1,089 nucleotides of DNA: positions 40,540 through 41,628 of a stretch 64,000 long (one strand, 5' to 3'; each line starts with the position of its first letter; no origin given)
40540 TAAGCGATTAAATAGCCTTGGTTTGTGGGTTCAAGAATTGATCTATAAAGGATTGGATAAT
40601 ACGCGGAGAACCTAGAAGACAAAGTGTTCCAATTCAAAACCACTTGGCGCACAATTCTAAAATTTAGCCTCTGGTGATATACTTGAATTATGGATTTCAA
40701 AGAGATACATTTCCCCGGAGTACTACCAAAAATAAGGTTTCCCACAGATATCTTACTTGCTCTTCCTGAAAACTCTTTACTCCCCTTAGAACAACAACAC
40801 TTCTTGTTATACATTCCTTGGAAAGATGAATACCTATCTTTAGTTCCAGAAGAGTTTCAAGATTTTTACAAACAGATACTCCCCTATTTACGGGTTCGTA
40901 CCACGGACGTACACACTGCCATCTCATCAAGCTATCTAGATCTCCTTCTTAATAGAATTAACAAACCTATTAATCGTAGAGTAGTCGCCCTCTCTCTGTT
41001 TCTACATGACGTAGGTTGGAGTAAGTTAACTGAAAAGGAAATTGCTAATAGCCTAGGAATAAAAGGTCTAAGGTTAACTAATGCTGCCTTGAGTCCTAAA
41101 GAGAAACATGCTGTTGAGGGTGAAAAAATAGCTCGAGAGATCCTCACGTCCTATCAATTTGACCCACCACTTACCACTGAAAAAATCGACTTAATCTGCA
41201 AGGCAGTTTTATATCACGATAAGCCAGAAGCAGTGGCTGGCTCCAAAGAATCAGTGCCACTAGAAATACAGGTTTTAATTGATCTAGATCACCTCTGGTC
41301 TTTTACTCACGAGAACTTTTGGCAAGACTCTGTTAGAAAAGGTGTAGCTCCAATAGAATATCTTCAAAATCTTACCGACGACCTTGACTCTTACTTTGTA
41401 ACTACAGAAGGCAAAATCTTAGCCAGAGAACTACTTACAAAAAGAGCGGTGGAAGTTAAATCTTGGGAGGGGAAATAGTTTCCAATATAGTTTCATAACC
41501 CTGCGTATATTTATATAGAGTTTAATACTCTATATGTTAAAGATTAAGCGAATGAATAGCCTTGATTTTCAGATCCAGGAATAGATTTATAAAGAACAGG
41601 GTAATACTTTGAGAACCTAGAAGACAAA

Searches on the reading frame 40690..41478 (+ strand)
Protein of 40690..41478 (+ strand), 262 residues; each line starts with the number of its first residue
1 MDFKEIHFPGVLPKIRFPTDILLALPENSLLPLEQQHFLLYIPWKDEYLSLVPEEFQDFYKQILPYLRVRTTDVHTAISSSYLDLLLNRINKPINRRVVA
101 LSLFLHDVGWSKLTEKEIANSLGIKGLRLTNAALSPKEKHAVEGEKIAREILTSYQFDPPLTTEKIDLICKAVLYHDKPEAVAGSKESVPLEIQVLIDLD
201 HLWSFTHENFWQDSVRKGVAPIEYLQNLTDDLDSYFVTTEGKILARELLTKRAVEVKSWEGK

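Call 36: search_protein_families(library=pfam, proteins=[window:40690-41478:+], max_evalue=0.01)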
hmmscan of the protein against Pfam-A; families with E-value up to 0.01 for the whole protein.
window:40690-41478:+ (262 aa): 1 family
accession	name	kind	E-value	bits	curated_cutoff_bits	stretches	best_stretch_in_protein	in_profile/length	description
PF01966.28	HD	-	0.00014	22.6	22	1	84-195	13-106/116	HD domain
